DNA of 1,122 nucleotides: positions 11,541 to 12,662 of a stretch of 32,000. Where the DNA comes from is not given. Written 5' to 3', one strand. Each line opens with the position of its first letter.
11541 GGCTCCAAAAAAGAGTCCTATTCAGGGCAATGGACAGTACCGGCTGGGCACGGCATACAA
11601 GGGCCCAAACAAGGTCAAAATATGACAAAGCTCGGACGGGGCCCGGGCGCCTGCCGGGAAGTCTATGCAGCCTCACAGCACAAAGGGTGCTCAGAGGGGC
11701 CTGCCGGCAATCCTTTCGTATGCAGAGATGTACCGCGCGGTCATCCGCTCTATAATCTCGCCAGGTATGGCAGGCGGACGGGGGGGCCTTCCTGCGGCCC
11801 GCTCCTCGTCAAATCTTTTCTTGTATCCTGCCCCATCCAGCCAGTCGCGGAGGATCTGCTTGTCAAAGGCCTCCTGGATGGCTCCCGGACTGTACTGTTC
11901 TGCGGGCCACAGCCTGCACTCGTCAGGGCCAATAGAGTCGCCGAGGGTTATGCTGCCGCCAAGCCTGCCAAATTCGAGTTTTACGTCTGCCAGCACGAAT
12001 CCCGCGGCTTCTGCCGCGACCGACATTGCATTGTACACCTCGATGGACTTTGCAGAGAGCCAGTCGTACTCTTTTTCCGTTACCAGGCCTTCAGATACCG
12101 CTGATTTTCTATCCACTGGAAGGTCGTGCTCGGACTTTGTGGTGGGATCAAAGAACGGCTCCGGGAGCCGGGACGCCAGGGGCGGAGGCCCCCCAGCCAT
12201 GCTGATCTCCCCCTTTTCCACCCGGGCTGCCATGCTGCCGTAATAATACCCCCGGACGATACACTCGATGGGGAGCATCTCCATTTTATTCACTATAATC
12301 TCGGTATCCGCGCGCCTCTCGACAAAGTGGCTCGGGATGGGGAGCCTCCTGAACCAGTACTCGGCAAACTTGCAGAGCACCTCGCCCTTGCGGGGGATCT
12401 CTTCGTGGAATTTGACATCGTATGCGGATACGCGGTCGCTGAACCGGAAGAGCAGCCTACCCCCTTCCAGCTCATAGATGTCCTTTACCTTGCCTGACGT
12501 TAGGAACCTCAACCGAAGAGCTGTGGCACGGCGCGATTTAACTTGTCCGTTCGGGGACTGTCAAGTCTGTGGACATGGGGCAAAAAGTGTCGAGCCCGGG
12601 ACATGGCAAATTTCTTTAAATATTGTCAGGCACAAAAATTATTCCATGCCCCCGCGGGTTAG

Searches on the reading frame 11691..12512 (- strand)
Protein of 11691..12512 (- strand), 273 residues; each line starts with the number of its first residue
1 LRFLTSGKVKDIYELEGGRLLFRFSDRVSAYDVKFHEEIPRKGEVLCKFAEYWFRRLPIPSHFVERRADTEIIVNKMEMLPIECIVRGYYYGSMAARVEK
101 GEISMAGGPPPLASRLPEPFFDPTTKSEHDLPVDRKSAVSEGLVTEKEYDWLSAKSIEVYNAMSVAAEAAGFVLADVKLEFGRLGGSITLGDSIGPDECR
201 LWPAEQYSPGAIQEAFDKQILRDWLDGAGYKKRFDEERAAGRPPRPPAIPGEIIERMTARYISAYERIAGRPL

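Call 12: find_encoding_contigs(protein=window:11691-12512:-, flank=10000, max_places=6)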
Protein window:11691-12512:- (273 aa): no gene with exactly this product is on record in the collection.

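Call 17: find_homologous_proteins(query=window:11691-12512:-, max_evalue=1e-20)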
Query window:11691-12512:- (273 aa): 6238 proteins with E <= 1e-20 among 8000 candidates; the best 120 are listed.
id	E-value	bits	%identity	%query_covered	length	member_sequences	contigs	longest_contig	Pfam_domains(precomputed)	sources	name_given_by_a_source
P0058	3.1e-181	619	100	100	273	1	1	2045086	PF01259.25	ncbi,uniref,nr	ncbi:phosphoribosylaminoimidazole-succinocarboxamide (SAICAR) synthase [Cenarchaeum symbiosum A]|uni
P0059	3.0e-123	429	66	100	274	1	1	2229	PF01259.25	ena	-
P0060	1.1e-122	427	65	100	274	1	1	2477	PF01259.25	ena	-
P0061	7.6e-122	425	65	100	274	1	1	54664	PF01259.25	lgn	-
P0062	3.4e-121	422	65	100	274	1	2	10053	PF01259.25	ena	-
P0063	5.9e-121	422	65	100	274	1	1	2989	PF01259.25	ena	-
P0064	5.9e-121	422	65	100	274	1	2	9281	PF01259.25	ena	-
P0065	3.9e-120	419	68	100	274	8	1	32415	PF01259.25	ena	-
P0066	1.6e-119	417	64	100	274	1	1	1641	PF01259.25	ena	-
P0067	3.3e-119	416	65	100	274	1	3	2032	PF01259.25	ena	-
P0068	5.6e-119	415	66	100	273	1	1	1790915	PF01259.25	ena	-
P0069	6.8e-119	415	65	100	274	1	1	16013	PF01259.25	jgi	-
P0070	8.7e-119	415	64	100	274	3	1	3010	PF01259.25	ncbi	-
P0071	5.1e-118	412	65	100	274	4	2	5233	PF01259.25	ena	-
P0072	5.9e-118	412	64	100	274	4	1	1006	PF01259.25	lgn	-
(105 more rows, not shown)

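Call 19: find_encoding_contigs(protein=P0058, flank=10000, max_places=3)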
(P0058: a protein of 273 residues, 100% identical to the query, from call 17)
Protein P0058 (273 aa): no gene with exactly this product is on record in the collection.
